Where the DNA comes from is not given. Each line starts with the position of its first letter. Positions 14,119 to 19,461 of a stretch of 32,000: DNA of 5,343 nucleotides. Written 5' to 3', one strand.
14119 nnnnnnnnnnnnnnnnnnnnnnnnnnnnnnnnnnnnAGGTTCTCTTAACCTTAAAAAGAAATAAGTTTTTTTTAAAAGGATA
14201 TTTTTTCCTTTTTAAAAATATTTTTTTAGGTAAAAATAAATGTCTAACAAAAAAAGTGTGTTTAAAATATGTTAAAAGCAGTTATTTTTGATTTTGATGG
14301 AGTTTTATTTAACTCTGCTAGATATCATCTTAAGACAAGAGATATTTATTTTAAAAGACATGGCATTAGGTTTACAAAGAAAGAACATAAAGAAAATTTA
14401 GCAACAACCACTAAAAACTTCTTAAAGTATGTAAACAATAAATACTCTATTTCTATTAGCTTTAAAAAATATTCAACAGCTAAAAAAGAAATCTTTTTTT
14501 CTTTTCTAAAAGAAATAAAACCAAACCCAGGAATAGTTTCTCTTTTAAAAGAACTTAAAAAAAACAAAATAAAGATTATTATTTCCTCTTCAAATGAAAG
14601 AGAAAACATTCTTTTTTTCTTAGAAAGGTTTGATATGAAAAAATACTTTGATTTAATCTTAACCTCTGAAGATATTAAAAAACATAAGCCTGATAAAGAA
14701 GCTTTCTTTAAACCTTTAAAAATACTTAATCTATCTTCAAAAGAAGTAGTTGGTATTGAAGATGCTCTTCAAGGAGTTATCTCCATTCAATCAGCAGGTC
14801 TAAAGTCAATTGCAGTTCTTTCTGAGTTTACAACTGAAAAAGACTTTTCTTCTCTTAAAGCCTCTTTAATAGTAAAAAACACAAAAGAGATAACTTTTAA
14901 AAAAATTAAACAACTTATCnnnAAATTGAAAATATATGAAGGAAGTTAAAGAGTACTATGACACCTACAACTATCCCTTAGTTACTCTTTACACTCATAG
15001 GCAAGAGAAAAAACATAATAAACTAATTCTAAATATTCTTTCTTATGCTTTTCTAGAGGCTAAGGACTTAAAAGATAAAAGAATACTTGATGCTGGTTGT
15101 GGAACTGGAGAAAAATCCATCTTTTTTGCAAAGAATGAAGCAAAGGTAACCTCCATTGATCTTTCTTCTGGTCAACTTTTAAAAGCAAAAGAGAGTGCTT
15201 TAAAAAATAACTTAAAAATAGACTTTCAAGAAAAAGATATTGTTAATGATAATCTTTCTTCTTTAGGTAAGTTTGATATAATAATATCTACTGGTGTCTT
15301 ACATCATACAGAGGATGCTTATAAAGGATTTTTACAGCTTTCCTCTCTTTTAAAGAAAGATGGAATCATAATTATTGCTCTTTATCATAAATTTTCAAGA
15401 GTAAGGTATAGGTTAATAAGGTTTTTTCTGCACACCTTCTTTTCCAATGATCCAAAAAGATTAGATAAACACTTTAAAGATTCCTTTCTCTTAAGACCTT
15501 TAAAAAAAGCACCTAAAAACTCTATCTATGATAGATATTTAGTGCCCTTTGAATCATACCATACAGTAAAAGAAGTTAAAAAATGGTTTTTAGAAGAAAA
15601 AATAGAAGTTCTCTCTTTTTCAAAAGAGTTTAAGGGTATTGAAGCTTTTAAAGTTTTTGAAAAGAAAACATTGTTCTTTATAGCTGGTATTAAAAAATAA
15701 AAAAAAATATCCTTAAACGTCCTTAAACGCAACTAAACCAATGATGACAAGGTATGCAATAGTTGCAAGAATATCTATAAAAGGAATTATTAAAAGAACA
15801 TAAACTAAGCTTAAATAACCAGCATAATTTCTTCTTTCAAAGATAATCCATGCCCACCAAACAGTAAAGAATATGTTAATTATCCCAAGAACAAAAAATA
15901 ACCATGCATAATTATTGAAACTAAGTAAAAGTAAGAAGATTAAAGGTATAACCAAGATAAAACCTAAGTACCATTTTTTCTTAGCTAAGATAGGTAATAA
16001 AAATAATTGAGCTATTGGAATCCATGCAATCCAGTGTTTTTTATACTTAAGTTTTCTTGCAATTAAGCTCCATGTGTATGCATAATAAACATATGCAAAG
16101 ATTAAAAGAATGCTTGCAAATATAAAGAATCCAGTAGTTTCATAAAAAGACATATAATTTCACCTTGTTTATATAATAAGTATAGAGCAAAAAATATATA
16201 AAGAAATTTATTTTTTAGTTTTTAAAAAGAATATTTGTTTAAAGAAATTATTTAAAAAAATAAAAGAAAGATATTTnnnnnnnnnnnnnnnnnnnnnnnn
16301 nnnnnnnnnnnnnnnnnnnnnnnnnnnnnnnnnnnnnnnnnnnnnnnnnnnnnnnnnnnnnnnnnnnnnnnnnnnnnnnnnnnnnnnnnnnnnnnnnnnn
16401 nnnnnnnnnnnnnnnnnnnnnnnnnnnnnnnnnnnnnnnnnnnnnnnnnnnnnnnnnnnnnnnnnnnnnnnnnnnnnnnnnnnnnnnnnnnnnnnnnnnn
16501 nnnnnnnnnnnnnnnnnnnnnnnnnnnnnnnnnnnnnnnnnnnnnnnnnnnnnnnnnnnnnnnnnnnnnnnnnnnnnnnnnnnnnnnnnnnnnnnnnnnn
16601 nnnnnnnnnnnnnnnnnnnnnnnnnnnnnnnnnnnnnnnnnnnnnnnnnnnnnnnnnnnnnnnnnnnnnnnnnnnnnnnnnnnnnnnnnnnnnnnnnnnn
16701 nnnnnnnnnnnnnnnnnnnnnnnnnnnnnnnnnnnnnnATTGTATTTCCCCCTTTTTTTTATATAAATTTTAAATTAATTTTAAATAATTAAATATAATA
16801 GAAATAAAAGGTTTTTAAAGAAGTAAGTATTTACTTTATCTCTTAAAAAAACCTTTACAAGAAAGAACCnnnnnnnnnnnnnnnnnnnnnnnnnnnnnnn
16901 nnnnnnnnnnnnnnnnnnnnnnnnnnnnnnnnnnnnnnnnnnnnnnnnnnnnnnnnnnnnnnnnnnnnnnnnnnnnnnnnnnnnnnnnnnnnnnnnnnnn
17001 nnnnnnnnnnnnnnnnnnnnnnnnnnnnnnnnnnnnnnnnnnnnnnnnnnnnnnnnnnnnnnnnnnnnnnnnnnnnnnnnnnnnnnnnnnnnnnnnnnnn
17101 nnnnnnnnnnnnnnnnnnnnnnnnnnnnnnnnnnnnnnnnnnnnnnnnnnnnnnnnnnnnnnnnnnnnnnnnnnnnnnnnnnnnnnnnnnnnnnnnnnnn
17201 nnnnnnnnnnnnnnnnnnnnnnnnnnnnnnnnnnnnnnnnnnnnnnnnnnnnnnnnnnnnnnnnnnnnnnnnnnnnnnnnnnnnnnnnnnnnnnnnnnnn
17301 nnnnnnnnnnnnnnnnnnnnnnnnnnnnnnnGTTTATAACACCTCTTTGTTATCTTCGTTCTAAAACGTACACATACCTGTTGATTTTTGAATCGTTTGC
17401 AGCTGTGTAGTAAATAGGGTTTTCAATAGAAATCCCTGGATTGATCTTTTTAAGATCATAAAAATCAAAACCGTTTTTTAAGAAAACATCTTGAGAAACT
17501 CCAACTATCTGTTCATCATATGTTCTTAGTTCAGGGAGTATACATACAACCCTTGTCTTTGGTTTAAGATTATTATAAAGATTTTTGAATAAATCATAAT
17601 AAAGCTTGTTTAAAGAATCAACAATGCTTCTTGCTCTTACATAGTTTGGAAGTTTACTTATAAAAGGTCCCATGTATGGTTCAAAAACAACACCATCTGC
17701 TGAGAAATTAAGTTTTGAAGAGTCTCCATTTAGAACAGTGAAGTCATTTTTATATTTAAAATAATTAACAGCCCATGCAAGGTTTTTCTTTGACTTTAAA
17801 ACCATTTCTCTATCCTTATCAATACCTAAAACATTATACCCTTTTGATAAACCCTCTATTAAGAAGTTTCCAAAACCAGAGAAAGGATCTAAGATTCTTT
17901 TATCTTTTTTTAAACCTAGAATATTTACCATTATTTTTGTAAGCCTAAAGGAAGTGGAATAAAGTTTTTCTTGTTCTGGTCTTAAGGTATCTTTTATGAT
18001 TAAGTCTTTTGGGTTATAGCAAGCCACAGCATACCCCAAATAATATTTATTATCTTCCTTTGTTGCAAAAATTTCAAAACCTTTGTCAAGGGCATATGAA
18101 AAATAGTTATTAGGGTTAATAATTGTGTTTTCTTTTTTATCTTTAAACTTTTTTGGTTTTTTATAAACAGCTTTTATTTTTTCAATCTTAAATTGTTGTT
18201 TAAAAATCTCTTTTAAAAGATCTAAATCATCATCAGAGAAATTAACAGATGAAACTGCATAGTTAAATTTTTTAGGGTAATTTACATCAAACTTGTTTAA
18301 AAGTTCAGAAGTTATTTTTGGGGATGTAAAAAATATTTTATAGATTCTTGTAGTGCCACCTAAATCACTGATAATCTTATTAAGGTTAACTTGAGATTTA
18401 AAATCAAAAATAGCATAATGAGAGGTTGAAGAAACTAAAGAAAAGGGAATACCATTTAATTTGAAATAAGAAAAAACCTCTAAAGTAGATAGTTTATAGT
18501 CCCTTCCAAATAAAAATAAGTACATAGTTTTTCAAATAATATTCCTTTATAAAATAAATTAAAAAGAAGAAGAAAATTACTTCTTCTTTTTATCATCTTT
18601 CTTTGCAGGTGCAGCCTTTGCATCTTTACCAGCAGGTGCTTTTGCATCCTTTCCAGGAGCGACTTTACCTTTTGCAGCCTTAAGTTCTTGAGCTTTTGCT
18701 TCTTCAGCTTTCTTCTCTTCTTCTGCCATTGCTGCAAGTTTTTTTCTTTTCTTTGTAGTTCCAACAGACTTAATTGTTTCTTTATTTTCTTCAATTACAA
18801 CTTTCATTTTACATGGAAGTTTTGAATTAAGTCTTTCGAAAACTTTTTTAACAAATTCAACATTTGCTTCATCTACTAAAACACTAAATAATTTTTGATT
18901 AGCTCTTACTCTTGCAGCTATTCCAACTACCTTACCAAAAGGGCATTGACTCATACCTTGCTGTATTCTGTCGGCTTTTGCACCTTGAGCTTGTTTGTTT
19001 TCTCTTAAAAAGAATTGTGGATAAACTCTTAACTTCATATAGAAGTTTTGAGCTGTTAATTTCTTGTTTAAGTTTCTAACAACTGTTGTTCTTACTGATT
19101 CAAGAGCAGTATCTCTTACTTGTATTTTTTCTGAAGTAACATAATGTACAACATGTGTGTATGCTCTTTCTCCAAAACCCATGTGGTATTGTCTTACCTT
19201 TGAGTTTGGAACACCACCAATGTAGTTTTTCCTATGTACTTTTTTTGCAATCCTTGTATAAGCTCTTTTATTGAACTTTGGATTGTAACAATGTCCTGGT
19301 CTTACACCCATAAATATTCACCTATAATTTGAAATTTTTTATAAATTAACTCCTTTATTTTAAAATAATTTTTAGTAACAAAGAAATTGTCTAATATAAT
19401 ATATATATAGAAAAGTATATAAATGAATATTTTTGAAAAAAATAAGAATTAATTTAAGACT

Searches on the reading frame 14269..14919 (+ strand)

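Call 12: search_protein_families(library=pfam, proteins=[window:14269-14919:+], max_evalue=0.01)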
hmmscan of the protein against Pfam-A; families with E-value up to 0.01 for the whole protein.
window:14269-14919:+ (217 aa): 3 families
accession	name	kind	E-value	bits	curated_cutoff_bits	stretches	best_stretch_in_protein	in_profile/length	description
PF13419.12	HAD_2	-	2.9e-34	119.2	23.8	1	5-183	1-178/178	Haloacid dehalogenase-like hydrolase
PF00702.32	Hydrolase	-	9.8e-22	78.7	26.4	1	3-177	2-191/191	haloacid dehalogenase-like hydrolase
PF03031.24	NIF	-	3.9e-06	27.1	21.8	1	86-171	40-122/160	NLI interacting factor-like phosphatase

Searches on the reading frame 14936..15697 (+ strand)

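Call 12: search_protein_families(library=pfam, proteins=[window:14936-15697:+], max_evalue=0.01)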
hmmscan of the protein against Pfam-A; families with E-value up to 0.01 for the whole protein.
window:14936-15697:+ (254 aa): 17 families
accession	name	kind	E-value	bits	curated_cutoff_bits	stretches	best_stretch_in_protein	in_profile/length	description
PF13847.12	Methyltransf_31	-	2.9e-19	69.6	27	1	46-151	3-113/145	Methyltransferase domain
PF13649.12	Methyltransf_25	-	7.7e-17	62.2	27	1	50-143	1-97/97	Methyltransferase domain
PF08241.18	Methyltransf_11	-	2.1e-15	57.5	21.2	1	51-147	1-95/95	Methyltransferase domain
PF08242.18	Methyltransf_12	-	5e-15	56.5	30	1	51-145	1-98/98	Methyltransferase domain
PF13489.12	Methyltransf_23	-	5.7e-15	55.9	27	1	37-154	13-123/164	Methyltransferase domain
PF08003.17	Methyltransf_9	-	8.3e-09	35.3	23.8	1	43-147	112-217/315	Protein of unknown function (DUF1698)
PF05175.20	MTS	-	8.1e-08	32.5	23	1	43-150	30-141/170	Methyltransferase small domain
PF03848.20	TehB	-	1.8e-07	31.2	20.4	1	42-124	26-107/193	Tellurite resistance protein TehB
PF02353.26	CMAS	-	3.4e-07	30.3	27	1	48-148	64-165/273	Mycolic acid cyclopropane synthetase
PF06325.19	PrmA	-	3.9e-05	23.7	22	1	37-147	152-258/296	Ribosomal protein L11 methyltransferase (PrmA)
PF01728.25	FtsJ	-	5.7e-05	23.5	24.1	1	44-168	20-155/181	FtsJ-like methyltransferase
PF01739.24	CheR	-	0.00023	21.1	27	0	21-86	6-82/195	CheR methyltransferase, SAM binding domain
PF05401.17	NodS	-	0.00026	21.3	24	1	46-147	43-144/201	Nodulation protein S (NodS)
PF05219.18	DREV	-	0.0017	17.9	26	1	39-151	87-190/265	DREV methyltransferase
PF05724.17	TPMT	-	0.0052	16.9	26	1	39-94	29-86/218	Thiopurine S-methyltransferase (TPMT)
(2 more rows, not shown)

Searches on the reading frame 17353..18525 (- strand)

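Call 12: search_protein_families(library=pfam, proteins=[window:17353-18525:-], max_evalue=0.01)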
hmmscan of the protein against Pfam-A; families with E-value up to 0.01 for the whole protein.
window:17353-18525:- (391 aa): 3 families
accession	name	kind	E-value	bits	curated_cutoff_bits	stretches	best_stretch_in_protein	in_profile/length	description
PF01170.24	UPF0020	-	6.5e-08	32.9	22.3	1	195-335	16-171/197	RMKL-like, methyltransferase domain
PF03602.21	Cons_hypoth95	-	6.8e-05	23.1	24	1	179-253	19-88/182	Conserved hypothetical protein 95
PF01555.25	N6_N4_Mtase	-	0.00065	20.2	26.7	1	110-244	111-218/221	DNA methylase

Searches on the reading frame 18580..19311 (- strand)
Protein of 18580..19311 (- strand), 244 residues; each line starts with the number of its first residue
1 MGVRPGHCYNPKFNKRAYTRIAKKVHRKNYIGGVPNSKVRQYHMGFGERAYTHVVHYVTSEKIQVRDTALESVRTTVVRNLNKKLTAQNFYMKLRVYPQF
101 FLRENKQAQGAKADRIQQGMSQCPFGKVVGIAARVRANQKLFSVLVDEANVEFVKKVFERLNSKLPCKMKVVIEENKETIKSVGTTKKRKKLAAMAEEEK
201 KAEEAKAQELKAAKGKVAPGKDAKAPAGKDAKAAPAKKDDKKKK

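Call 13: search_protein_families(library=pfam, proteins=[window:18580-19311:-], max_evalue=0.01)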
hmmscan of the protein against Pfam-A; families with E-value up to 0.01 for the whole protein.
window:18580-19311:- (244 aa): 1 family
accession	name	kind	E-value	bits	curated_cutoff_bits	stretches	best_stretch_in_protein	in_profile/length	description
PF00252.24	Ribosomal_L16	-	3.2e-23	82.6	27.9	1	23-172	7-132/132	Ribosomal protein L16p/L10e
